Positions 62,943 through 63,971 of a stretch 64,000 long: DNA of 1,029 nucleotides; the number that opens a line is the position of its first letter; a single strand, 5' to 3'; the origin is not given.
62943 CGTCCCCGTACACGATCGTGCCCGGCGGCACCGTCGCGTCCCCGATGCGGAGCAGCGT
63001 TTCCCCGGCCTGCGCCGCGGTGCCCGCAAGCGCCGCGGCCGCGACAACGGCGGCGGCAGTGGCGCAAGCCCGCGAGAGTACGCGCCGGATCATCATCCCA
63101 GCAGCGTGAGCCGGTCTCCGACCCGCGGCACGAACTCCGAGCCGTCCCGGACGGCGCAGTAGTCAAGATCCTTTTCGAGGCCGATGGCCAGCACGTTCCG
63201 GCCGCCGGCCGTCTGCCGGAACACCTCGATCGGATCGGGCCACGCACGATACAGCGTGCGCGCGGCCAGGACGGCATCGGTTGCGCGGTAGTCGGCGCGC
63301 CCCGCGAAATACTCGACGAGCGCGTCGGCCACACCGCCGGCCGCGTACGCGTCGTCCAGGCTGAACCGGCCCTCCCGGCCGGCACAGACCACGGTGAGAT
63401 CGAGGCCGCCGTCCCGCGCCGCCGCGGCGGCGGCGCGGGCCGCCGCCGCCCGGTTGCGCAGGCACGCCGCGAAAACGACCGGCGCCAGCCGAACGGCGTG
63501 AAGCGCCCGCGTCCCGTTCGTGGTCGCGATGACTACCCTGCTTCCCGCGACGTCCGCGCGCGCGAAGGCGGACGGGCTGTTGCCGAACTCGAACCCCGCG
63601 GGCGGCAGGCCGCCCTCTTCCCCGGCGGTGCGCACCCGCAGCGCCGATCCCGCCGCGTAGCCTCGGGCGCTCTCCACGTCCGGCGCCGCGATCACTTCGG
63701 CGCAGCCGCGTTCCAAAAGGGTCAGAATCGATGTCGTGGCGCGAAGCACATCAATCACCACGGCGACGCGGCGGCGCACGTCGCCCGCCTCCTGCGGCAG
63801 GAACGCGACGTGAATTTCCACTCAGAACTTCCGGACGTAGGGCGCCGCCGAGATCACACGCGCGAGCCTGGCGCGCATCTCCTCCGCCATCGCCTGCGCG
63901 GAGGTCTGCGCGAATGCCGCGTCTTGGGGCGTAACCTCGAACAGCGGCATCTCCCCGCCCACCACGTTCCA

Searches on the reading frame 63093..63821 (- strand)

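Call 15: search_protein_families(library=pfam, proteins=[window:63093-63821:-], max_evalue=0.01)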
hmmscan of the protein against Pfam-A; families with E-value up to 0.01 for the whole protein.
window:63093-63821:- (242 aa): 1 family
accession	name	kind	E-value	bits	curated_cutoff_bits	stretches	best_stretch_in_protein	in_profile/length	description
PF04029.19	2-ph_phosp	-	1.6e-62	211.1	26.4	1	14-234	11-223/226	2-phosphosulpholactate phosphatase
